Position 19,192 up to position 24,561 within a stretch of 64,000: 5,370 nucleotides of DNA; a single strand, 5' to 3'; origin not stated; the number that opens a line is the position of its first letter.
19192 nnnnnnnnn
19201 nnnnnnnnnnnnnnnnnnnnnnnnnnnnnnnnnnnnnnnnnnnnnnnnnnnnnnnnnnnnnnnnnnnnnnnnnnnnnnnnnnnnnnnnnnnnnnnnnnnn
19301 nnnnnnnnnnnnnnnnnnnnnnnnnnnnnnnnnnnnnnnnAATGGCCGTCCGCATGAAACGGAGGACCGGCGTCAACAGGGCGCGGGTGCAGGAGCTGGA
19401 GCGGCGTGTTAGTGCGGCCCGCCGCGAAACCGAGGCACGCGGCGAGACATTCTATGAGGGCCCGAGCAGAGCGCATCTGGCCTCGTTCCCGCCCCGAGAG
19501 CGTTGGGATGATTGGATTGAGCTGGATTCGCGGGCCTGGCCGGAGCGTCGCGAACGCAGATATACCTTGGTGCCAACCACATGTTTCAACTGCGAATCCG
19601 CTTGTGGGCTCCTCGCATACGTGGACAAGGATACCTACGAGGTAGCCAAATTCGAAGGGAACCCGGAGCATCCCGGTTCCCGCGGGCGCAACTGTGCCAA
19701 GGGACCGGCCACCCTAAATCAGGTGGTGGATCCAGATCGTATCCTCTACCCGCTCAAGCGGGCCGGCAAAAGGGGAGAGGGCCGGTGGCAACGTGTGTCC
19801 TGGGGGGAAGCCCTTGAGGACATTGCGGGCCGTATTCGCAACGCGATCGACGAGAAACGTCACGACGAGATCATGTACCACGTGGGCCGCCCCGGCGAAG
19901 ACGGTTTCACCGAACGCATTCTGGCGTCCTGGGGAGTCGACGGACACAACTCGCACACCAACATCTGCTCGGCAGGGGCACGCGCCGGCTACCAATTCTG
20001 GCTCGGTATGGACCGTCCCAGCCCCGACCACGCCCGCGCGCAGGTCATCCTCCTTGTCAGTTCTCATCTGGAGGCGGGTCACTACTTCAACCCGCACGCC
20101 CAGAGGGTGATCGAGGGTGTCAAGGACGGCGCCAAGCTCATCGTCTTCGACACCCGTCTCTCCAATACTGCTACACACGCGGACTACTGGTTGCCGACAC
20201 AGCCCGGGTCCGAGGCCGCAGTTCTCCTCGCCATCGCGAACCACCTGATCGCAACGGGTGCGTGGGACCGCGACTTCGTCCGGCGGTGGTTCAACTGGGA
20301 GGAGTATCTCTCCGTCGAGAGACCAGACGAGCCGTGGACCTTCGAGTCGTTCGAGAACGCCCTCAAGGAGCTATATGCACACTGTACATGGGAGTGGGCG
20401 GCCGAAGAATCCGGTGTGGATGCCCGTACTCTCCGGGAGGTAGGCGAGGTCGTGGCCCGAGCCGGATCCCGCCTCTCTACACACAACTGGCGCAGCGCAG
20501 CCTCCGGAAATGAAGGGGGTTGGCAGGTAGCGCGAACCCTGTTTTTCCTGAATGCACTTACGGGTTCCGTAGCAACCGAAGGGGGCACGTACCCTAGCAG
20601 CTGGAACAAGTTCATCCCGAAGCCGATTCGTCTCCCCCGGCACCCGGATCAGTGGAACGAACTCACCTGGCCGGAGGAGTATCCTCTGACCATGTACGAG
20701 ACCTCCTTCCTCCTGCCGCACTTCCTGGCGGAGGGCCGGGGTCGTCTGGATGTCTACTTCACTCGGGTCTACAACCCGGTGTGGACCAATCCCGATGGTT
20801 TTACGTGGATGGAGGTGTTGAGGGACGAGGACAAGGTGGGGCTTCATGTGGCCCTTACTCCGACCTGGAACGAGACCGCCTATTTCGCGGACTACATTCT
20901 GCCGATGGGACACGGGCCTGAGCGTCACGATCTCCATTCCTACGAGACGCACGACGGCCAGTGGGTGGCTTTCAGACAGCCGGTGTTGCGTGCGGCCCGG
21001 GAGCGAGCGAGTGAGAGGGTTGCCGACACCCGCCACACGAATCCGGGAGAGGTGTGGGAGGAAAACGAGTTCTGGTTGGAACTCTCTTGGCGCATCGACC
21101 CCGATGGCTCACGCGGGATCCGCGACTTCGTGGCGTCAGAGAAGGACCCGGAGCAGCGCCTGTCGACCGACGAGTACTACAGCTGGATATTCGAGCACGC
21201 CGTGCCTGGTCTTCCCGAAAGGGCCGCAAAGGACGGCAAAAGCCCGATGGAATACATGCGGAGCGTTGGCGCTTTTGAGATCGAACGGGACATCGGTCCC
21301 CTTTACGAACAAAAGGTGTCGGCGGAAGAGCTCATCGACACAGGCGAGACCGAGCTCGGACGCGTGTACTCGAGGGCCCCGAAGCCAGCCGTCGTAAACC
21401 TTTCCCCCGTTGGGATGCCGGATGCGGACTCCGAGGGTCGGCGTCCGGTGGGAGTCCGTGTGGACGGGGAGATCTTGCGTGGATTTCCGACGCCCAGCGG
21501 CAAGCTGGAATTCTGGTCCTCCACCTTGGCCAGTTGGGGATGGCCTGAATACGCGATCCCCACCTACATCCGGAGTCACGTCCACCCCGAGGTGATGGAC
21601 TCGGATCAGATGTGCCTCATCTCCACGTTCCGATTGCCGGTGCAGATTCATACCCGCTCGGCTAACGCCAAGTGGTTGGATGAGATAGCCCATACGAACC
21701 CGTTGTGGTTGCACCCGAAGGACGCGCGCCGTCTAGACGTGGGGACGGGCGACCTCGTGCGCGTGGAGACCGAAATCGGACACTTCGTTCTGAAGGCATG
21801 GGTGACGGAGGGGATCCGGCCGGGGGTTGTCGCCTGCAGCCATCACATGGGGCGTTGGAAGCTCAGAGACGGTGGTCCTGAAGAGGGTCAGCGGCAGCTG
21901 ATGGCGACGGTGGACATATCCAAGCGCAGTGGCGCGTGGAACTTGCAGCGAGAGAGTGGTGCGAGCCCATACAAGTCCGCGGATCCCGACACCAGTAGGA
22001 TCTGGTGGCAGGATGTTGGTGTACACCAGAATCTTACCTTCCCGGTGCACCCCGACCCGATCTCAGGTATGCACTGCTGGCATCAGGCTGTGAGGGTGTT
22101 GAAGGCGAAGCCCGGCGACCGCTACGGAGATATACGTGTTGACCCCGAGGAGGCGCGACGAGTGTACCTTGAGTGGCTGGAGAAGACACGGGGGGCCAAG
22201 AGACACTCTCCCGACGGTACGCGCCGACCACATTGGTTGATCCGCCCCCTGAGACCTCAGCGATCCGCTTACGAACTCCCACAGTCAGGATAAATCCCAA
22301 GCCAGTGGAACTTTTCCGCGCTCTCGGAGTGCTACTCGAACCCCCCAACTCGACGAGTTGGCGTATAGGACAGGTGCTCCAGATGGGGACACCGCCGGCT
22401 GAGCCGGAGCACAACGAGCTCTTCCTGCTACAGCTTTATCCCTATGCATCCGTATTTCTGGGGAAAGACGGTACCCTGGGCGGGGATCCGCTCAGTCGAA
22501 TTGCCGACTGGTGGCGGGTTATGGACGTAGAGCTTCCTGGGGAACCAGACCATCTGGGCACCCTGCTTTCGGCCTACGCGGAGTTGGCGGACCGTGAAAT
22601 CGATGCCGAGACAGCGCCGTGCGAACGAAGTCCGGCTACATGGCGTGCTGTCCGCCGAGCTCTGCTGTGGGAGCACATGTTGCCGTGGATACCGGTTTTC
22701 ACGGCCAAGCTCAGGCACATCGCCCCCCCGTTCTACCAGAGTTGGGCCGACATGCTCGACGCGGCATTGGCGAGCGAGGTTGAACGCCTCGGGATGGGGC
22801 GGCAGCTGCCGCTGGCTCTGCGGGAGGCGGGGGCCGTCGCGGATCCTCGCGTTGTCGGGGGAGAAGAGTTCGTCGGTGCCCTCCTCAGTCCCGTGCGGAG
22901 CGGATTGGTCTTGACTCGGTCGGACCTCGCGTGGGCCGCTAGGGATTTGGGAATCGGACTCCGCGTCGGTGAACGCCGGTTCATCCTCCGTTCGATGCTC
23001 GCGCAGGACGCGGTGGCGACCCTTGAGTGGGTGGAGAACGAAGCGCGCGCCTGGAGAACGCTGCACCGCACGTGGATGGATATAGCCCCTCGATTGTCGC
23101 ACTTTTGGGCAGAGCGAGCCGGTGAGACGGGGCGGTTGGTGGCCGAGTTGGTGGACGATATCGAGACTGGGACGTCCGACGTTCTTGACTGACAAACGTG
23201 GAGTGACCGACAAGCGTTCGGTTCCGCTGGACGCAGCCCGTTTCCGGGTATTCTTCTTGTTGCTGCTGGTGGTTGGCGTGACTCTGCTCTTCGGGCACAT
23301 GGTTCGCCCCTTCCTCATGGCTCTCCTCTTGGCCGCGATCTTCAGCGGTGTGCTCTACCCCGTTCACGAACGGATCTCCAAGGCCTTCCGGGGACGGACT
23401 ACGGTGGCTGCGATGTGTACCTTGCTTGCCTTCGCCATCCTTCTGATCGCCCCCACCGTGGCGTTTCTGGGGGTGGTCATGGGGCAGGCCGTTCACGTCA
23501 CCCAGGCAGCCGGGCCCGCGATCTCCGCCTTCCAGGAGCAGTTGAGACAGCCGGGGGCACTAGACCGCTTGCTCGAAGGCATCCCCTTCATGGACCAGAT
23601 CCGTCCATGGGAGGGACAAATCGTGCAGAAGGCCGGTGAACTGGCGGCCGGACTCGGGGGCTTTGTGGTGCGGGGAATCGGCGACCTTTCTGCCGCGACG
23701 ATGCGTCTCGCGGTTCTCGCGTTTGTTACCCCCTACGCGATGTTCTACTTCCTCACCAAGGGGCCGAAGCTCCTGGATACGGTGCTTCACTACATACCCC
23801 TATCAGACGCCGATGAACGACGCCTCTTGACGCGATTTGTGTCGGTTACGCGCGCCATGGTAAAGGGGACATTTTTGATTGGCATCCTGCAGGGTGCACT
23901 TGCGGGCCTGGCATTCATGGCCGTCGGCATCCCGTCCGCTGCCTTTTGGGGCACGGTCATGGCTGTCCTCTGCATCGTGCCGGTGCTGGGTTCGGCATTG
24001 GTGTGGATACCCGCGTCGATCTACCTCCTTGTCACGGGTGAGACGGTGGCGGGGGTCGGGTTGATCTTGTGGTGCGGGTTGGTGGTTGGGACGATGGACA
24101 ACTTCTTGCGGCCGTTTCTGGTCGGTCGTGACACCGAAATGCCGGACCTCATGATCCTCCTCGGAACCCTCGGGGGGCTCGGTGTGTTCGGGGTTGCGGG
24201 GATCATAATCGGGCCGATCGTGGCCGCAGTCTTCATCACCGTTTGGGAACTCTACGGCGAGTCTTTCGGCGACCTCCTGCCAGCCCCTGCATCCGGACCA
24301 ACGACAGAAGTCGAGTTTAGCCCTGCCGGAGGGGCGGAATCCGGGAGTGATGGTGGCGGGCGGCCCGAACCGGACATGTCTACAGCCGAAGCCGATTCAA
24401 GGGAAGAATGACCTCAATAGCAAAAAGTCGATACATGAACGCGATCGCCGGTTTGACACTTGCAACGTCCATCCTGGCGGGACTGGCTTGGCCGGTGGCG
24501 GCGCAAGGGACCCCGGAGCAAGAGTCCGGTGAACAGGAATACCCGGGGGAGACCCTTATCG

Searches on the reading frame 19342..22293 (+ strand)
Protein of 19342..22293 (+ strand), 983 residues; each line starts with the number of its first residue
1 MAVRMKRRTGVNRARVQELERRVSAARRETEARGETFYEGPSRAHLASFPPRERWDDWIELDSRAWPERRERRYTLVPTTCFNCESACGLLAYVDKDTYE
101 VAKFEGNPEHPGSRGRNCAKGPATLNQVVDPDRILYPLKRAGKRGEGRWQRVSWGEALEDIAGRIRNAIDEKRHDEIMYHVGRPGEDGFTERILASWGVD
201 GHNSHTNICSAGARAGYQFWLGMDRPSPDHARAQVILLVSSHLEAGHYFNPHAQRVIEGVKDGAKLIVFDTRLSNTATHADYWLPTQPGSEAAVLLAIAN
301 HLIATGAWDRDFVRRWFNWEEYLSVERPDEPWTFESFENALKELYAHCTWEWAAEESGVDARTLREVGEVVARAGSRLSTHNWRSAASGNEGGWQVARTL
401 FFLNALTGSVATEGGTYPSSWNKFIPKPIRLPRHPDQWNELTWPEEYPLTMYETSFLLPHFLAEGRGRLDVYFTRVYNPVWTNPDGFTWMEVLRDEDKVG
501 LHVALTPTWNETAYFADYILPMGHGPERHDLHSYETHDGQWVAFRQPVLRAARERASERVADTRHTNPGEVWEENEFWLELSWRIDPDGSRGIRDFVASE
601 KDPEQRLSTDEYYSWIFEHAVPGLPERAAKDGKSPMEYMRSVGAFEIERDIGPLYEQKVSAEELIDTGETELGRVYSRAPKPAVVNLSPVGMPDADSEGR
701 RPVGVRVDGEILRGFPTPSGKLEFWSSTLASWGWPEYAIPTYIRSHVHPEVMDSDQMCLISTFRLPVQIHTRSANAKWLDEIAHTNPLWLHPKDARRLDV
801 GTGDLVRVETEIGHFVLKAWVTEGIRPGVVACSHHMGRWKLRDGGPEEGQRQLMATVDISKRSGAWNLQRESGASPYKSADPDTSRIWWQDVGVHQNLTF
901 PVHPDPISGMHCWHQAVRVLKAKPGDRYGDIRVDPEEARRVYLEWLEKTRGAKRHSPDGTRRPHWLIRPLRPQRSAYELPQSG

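Call 31: search_protein_families(library=pfam, proteins=[window:19342-22293:+], max_evalue=0.0001)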
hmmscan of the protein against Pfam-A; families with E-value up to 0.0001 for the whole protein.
window:19342-22293:+ (983 aa): 3 families
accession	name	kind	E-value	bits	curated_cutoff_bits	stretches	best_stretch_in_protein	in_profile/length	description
PF01568.27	Molydop_binding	-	1.4e-18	67.3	26.8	1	761-841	4-83/110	Molydopterin dinucleotide binding domain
PF00384.28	Molybdopterin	-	1.9e-17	63.8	24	1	133-534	1-322/353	Molybdopterin oxidoreductase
PF04879.21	Molybdop_Fe4S4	-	4.9e-11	42.9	22.7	1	76-127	3-52/55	Molybdopterin oxidoreductase Fe4S4 domain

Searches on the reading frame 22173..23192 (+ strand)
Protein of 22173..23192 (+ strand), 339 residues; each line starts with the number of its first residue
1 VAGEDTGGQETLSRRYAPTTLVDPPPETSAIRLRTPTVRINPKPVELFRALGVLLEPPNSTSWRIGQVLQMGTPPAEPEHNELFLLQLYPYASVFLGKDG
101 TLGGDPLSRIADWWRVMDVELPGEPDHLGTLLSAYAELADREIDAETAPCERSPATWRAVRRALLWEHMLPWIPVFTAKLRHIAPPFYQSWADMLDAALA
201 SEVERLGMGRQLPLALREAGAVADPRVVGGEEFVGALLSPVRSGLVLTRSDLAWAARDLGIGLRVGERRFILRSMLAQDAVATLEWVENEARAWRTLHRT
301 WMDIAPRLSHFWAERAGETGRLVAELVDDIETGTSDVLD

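Call 31: search_protein_families(library=pfam, proteins=[window:22173-23192:+], max_evalue=0.0001)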
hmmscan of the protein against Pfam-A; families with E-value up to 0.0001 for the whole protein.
window:22173-23192:+ (339 aa): 1 family
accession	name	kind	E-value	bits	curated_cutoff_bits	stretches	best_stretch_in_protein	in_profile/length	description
PF02613.20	Nitrate_red_del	-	6.4e-13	49.4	22.2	1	77-177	29-135/136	Nitrate reductase delta subunit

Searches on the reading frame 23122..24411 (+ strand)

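Call 31: search_protein_families(library=pfam, proteins=[window:23122-24411:+], max_evalue=0.0001)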
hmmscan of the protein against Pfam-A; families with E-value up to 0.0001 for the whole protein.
window:23122-24411:+ (429 aa): 1 family
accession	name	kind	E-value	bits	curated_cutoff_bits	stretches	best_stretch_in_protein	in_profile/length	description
PF01594.21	AI-2E_transport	-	1.5e-47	162.8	34.3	1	43-376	4-324/327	AI-2E family transporter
